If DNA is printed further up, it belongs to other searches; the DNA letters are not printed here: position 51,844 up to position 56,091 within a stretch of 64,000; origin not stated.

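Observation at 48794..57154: Tight four-gene operon: Septu-like ATPase + HNH nuclease joined to a NACHT-like NTPase + separate TIR protein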

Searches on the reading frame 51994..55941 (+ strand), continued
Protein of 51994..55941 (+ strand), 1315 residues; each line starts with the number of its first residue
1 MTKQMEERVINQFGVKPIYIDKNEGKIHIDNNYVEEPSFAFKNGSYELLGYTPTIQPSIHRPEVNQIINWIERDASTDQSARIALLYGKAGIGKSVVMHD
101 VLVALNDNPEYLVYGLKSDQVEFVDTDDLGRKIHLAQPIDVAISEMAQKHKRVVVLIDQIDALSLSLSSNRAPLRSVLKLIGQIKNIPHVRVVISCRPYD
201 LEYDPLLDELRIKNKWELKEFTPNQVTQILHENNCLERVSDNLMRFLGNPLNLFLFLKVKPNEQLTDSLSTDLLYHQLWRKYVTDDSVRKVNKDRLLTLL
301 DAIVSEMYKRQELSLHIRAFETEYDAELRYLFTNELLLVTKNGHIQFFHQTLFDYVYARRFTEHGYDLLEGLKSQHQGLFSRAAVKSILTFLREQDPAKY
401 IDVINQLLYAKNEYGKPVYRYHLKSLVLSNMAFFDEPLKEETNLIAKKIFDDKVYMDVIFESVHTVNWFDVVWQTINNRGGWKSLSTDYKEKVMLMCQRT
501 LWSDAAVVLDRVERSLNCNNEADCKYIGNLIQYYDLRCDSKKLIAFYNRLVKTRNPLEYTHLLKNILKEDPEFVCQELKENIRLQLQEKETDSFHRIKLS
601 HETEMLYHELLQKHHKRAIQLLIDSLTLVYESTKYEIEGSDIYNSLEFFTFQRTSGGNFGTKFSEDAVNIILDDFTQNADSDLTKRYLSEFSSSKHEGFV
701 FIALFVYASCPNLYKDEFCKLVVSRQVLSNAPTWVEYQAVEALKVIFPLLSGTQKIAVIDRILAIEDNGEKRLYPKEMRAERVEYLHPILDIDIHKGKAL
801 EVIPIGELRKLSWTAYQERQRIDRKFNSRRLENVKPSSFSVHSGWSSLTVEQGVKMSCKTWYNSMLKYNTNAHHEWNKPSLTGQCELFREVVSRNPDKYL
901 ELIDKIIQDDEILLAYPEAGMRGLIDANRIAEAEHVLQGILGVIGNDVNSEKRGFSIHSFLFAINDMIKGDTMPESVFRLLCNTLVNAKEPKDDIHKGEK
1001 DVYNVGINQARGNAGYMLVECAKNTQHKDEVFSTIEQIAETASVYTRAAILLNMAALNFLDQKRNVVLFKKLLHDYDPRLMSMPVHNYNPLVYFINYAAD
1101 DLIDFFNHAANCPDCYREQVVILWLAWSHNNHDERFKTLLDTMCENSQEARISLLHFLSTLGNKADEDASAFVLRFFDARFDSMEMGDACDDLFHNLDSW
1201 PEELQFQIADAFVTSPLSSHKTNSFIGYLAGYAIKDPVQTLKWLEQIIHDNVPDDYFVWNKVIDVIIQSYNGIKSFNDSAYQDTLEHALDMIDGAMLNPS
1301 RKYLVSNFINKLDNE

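Call 68: search_solved_structures(query=L039:7239-11873:+, max_evalue=0.01)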
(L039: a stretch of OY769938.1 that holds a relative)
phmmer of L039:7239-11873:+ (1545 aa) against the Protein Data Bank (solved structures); distinct sequences matched with E-value up to 0.01: 8.
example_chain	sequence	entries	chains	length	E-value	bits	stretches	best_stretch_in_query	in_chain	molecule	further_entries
9n00_A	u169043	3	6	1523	4.3e-13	51.1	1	292-680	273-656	AAA family ATPase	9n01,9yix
6uqe_A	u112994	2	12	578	0.0025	18.7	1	301-414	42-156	ATP-dependent Clp protease ATP-binding subunit ClpA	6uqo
2p65_A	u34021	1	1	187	0.0032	18.3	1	300-406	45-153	Hypothetical protein PF08_0063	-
1ksf_X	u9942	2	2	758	0.004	18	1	301-414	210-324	ATP-DEPENDENT CLP PROTEASE ATP-BINDING SUBUNIT CLPA | ClpA protein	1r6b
6w1z_A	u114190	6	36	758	0.004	18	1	301-414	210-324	ATP-dependent Clp protease ATP-binding subunit ClpA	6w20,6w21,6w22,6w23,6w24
7uiv_A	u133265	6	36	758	0.004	18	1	301-414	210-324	ATP-dependent Clp protease ATP-binding subunit ClpA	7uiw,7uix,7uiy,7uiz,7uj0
5wbw_A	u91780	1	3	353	0.0087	16.9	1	223-380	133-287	Heat shock protein 104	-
6amn_A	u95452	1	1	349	0.0087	16.9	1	223-380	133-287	Heat shock protein 104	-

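Call 71: find_homologous_proteins(query=A4)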
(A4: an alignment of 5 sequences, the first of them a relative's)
Query A4 (5 sequences) (1298 aa, profile of the alignment): 394 proteins with E <= 0.001 among 8000 candidates; the best 120 are listed.
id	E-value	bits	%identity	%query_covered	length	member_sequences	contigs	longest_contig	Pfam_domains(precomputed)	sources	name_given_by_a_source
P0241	0.0e+0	2127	71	100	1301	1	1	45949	PF13173.13,PF13401.13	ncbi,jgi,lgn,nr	ncbi:MAG: AAA family ATPase [Tannerella sp.]|jgi:hypothetical protein|nr:AAA family ATPase [Tannerel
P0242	0.0e+0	2111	100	100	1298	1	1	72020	-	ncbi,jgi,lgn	ncbi:MAG: AAA family ATPase [Bacteroidales bacterium]|jgi:hypothetical protein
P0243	0.0e+0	2006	87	100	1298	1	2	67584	PF00004.36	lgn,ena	-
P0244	0.0e+0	1964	39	99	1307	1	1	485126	PF00004.36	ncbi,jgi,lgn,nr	ncbi:MAG: AAA family ATPase [Dysgonamonadaceae bacterium]|jgi:hypothetical protein|nr:AAA family ATP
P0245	0.0e+0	1932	72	100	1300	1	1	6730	PF00004.36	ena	-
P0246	0.0e+0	1857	68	100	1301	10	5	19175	-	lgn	-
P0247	0.0e+0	1776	66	100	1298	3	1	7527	PF25199.2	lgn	-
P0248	0.0e+0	1743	65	100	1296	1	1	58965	PF00004.36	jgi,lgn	jgi:hypothetical protein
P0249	0.0e+0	1739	66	100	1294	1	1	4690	PF13173.13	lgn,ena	-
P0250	0.0e+0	1724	64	100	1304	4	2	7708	PF00004.36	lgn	-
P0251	0.0e+0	1677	39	99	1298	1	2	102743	PF00004.36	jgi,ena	-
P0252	0.0e+0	1626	56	100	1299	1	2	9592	PF00004.36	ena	-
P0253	0.0e+0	1606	56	100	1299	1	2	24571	-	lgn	-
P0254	0.0e+0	1587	29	100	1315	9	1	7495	PF05729.19,PF00004.36,PF25199.2,PF13191.13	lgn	-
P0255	0.0e+0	1579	56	100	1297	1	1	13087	-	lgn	-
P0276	0.0e+0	1459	38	98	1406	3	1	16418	-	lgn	-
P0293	0.0e+0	1363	47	98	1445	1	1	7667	-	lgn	-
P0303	0.0e+0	1280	44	98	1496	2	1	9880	PF05729.19,PF00004.36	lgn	-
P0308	0.0e+0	1193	36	98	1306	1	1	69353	PF05729.19,PF00004.36,PF13401.13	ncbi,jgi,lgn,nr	ncbi:MAG: ATP-binding protein [Flavobacteriaceae bacterium]|jgi:SpoVK/Ycf46/Vps4 family AAA+-type AT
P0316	0.0e+0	1132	39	100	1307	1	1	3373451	-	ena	-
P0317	0.0e+0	1121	40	98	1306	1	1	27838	PF05729.19,PF00004.36,PF25199.2,PF20720.4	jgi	-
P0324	0.0e+0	1070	38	97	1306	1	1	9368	PF00004.36,PF25199.2,PF20720.4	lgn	-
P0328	0.0e+0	1016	30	99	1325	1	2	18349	PF00004.36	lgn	-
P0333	6.5e-282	957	27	99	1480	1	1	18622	PF01637.25,PF13191.13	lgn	-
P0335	8.4e-280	950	31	99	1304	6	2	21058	-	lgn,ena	-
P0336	5.1e-258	877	32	98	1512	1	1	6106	PF05729.19,PF13401.13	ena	-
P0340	1.0e-252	860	31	98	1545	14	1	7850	PF00004.36,PF25199.2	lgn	-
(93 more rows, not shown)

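Call 75: find_encoding_contigs(protein=P0317, flank=6000, max_places=1)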
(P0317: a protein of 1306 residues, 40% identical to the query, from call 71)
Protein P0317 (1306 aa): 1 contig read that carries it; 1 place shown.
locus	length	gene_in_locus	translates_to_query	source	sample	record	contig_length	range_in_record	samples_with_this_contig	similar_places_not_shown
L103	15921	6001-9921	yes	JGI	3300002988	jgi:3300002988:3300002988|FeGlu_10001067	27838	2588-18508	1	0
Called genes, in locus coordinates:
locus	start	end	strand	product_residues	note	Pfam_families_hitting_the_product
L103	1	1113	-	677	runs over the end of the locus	-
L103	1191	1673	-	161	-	-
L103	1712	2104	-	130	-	-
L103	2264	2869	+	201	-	PF00702:Hydrolase, PF13419:HAD_2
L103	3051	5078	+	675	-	PF00270:DEAD (faint), PF04851:ResIII, PF17757:UvrB_inter, PF27431:UvrB_3rd, PF00271:Helicase_C, PF12344:UvrB, PF02151:UVR (faint)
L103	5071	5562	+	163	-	PF01966:HD (weak)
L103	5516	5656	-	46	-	-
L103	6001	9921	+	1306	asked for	PF20720:nSTAND3 (faint), PF25199:nSTAND_NTPase5 (faint), PF00004:AAA (weak), PF05729:NACHT (weak)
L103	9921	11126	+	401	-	PF13676:TIR_2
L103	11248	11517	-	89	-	-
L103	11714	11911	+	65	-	-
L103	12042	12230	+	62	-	-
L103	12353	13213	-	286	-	PF00140:Sigma70_r1_2, PF04542:Sigma70_r2, PF04539:Sigma70_r3, PF04545:Sigma70_r4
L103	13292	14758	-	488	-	PF00089:Trypsin, PF13365:Trypsin_2, PF00595:PDZ, PF13180:PDZ_2, PF17820:PDZ_6 (faint)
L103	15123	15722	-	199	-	PF18306:LDcluster4, PF03641:Lysine_decarbox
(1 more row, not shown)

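Call 76: find_encoding_contigs(protein=P0316, flank=6000, max_places=1)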
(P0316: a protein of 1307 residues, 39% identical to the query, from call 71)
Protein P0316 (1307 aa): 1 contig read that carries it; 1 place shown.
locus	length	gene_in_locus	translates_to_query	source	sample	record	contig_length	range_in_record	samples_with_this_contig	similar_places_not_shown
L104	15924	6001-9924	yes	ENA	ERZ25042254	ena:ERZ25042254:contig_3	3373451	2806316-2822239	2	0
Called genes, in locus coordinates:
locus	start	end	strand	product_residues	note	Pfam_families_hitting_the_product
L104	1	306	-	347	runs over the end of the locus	PF01734:Patatin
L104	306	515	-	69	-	-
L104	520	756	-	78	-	PF09954:DUF2188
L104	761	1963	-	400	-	PF01420:Methylase_S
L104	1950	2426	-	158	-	PF26395:E2-CBASS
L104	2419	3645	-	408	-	PF18144:SMODS (faint), PF21654:DncV-like_NTFase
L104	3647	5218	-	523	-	PF12161:HsdM_N, PF02384:N6_Mtase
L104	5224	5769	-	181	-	PF01420:Methylase_S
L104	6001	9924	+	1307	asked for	-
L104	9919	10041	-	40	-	-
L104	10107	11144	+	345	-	PF08937:ThsB_TIR (faint), PF01582:TIR, PF13676:TIR_2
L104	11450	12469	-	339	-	PF08401:ArdcN, PF18818:MPTase-PolyVal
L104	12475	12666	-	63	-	-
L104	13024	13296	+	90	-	PF00216:Bac_DNA_binding, PF18291:HU-HIG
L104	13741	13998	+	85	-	-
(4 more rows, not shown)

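Call 77: find_encoding_contigs(protein=P0328, flank=6000, max_places=1)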
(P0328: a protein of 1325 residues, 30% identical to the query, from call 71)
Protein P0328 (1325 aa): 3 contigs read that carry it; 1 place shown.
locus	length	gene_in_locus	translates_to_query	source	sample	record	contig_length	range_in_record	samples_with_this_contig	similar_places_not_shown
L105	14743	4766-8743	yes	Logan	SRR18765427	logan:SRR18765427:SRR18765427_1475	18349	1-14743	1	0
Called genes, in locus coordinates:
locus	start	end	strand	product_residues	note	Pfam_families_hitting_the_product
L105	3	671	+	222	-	?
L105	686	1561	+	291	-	PF23441:SDR, PF00106:adh_short, PF08659:KR, PF13561:adh_short_C2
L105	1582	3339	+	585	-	PF02776:TPP_enzyme_N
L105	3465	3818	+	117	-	-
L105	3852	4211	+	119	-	PF01381:HTH_3 (weak)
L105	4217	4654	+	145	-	-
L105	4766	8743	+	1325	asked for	PF00004:AAA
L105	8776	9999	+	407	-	PF13676:TIR_2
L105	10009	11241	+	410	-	PF04230:PS_pyruv_trans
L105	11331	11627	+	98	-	-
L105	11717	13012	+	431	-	-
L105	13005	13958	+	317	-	PF00535:Glycos_transf_2, PF10111:Glyco_tranf_2_2, PF13641:Glyco_tranf_2_3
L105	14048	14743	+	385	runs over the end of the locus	PF13692:Glyco_trans_1_4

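Call 80: find_encoding_contigs(protein=P0324, flank=5000, max_places=1)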
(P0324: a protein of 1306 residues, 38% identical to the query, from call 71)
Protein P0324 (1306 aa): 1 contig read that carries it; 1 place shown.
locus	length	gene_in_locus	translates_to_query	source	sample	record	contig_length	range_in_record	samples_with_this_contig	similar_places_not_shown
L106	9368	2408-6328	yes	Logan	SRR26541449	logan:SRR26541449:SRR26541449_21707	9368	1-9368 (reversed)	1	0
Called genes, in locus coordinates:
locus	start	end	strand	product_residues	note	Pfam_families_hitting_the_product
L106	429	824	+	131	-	PF08937:ThsB_TIR, PF13676:TIR_2 (weak)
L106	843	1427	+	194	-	PF08937:ThsB_TIR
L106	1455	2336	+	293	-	PF18184:SLATT_3, PF14015:DUF4231, PF18181:SLATT_1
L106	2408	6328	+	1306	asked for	PF20720:nSTAND3 (faint), PF25199:nSTAND_NTPase5, PF00004:AAA (faint)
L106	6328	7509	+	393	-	PF01582:TIR (weak), PF13676:TIR_2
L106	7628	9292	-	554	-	PF18328:PfaD_N, PF03060:NMO (weak), PF21607:FabD_helical_ins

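Call 81: find_encoding_contigs(protein=P0335, flank=5000, max_places=1)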
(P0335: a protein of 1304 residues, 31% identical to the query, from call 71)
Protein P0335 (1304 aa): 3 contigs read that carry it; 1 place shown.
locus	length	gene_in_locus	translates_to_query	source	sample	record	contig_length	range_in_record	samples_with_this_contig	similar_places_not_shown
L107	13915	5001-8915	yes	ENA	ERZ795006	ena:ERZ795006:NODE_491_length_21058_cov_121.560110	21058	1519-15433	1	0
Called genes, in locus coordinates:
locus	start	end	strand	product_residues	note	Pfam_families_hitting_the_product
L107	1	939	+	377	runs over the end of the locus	PF17761:DUF1016_N, PF06250:YhcG_C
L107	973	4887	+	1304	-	PF04851:ResIII, PF07669:Eco57I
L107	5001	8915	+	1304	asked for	-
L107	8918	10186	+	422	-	PF13676:TIR_2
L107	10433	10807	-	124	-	PF04237:YjbR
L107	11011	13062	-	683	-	-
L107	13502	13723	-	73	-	-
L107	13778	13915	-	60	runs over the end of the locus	PF00004:AAA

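Call 82: find_encoding_contigs(protein=P0308, flank=5000, max_places=1)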
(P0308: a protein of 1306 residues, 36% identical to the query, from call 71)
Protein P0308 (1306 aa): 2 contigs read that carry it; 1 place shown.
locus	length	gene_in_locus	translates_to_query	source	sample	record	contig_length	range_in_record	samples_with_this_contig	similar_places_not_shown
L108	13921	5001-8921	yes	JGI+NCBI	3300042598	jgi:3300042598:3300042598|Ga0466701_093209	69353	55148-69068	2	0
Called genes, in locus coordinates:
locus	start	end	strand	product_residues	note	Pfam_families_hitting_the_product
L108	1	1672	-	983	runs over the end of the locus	PF13620:CarboxypepD_reg (faint), PF13715:CarbopepD_reg_2, PF07715:Plug, PF00593:TonB_dep_Rec_b-barrel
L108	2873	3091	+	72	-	-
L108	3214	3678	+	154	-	-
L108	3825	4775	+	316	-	PF03747:ADP_ribosyl_GH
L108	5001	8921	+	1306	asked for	PF05729:NACHT (weak), PF13401:AAA_22 (faint), PF00004:AAA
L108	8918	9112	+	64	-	-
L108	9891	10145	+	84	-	PF12728:HTH_17 (faint)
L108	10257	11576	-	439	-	PF17293:Arm-DNA-bind_5, PF13102:Phage_int_SAM_5, PF00589:Phage_integrase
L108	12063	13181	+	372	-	PF02350:Epimerase_2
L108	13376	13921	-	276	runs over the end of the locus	PF01073:3Beta_HSD, PF01370:Epimerase, PF13460:NAD_binding_10 (weak)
